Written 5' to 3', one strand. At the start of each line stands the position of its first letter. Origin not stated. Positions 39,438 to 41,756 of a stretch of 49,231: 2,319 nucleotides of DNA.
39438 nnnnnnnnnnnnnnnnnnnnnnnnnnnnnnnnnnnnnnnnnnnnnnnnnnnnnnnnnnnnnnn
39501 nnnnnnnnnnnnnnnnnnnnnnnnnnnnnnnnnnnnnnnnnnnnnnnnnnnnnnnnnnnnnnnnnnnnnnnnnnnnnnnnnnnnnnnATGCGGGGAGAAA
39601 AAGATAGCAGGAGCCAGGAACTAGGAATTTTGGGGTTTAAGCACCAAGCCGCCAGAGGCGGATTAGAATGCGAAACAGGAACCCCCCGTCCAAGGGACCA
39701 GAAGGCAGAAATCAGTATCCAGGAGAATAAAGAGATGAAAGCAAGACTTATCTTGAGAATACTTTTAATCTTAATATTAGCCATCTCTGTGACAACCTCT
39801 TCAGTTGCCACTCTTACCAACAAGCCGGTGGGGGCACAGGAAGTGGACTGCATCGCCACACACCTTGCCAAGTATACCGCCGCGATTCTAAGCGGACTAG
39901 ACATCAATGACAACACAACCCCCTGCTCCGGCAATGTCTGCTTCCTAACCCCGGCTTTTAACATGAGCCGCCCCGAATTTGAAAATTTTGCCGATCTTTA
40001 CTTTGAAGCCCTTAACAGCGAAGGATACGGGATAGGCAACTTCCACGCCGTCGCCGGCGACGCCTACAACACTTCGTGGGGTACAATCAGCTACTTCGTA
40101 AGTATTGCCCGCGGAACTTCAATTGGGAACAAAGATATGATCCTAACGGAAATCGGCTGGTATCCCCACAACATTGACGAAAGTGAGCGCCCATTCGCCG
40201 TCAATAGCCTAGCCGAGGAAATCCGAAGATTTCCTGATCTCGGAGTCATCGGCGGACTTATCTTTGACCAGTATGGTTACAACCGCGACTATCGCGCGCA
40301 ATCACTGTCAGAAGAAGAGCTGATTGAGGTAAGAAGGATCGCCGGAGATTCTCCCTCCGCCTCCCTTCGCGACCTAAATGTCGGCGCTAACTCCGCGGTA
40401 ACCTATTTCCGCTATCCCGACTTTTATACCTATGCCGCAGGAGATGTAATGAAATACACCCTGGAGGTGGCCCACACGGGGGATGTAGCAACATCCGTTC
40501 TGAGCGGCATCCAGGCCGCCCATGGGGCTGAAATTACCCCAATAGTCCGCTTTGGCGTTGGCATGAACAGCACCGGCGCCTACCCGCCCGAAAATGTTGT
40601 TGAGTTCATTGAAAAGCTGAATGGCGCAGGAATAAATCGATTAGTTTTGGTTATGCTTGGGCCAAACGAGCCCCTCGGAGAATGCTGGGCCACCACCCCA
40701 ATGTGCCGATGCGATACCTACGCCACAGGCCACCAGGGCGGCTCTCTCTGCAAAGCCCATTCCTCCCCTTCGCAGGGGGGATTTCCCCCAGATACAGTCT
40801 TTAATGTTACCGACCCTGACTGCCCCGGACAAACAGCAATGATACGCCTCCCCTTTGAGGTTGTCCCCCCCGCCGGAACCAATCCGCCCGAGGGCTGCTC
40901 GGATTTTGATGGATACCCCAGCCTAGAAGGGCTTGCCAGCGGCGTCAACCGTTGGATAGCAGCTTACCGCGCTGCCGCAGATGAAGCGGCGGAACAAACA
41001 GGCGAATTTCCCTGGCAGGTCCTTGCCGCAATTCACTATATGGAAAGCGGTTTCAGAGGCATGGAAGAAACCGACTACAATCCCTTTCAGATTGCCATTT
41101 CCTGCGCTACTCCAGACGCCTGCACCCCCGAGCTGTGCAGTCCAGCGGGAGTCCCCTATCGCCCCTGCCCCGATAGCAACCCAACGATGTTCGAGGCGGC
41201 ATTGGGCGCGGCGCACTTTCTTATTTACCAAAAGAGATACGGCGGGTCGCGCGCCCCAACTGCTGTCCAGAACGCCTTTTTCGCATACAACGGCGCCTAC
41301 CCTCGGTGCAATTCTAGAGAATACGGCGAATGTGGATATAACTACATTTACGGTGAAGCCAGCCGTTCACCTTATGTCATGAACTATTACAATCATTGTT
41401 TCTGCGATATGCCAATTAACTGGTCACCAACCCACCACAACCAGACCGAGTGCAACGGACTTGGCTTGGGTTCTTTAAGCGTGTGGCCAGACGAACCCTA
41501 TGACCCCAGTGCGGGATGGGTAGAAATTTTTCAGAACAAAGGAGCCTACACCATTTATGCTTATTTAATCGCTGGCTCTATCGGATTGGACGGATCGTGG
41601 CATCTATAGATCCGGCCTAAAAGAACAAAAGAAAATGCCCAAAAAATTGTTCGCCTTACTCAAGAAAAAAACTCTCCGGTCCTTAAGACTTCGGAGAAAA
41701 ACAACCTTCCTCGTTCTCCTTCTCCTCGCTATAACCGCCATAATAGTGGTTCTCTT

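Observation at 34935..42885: Tandemly duplicated two-gene module: secreted hydrolase-like protein plus paralogous membrane-anchored partner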

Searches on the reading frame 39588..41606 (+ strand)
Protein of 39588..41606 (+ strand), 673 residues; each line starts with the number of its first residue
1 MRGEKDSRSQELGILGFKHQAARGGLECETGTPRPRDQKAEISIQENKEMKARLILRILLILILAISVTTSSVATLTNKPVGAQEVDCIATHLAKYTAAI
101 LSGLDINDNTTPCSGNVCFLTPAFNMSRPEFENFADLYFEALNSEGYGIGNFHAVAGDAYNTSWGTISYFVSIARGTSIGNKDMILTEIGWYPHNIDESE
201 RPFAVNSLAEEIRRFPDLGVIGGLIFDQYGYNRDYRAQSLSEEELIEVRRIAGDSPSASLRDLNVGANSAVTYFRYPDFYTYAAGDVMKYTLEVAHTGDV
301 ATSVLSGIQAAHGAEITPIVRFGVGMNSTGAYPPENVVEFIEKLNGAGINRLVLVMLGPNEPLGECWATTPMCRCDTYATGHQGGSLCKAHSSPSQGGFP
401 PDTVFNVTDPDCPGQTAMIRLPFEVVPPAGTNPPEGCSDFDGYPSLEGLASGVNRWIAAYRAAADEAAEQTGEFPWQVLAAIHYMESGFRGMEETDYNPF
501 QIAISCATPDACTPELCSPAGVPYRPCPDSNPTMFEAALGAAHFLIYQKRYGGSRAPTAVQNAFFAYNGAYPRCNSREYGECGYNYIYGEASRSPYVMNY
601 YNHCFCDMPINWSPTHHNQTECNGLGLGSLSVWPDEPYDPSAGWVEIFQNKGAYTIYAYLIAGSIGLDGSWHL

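Call 4: search_protein_families(library=pfam, proteins=[window:39588-41606:+], max_evalue=0.1)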
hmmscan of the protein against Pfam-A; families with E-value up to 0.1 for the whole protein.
window:39588-41606:+ (673 aa): 0 families

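Call 26: search_protein_families(library=ncbifam, proteins=[window:39588-41606:+], max_evalue=0.1)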
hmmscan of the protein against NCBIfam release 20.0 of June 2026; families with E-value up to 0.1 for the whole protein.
window:39588-41606:+ (673 aa): 0 families

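Call 34: search_solved_structures(query=window:39588-41606:+, max_evalue=1, show_alignments=2)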
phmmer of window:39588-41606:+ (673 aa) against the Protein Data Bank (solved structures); distinct sequences matched with E-value up to 1: 1.
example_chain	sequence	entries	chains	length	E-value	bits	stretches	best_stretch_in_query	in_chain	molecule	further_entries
1yob_A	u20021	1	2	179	0.96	10.8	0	121-190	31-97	Flavodoxin 2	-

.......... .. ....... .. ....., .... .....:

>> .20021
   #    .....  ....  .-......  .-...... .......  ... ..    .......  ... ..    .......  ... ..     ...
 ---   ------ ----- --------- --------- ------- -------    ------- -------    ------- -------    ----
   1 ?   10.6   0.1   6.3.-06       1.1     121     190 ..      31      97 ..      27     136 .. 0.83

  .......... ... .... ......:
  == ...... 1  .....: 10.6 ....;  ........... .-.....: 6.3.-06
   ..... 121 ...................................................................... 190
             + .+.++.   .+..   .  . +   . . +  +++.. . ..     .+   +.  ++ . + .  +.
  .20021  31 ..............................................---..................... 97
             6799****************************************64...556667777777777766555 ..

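Call 62: search_protein_families(library=phrogs, proteins=[window:39735-41606:+], max_evalue=1)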
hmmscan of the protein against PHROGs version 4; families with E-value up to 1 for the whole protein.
window:39735-41606:+ (624 aa): 0 families

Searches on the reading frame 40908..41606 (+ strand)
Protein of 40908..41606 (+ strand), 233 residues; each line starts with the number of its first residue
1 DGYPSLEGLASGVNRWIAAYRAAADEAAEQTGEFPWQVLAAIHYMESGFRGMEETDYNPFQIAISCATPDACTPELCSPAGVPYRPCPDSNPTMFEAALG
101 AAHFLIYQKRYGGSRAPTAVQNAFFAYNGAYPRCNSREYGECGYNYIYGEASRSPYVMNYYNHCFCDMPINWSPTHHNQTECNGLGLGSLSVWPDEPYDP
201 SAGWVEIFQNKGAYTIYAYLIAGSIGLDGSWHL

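Call 37: search_protein_families(library=pfam, proteins=[window:40908-41606:+], max_evalue=10)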
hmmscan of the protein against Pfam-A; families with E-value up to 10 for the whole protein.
window:40908-41606:+ (233 aa): 0 families

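Call 72: search_solved_structures(query=window:40908-41606:+, max_evalue=10, show_alignments=3)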
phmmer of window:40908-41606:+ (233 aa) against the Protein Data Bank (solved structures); distinct sequences matched with E-value up to 10: 2.
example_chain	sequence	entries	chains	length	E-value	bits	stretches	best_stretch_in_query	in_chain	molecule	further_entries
6zxf_y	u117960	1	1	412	0.97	12.1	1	25-91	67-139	RNA-binding protein NOB1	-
6g18_y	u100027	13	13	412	0.97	12.1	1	25-91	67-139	RNA-binding protein NOB1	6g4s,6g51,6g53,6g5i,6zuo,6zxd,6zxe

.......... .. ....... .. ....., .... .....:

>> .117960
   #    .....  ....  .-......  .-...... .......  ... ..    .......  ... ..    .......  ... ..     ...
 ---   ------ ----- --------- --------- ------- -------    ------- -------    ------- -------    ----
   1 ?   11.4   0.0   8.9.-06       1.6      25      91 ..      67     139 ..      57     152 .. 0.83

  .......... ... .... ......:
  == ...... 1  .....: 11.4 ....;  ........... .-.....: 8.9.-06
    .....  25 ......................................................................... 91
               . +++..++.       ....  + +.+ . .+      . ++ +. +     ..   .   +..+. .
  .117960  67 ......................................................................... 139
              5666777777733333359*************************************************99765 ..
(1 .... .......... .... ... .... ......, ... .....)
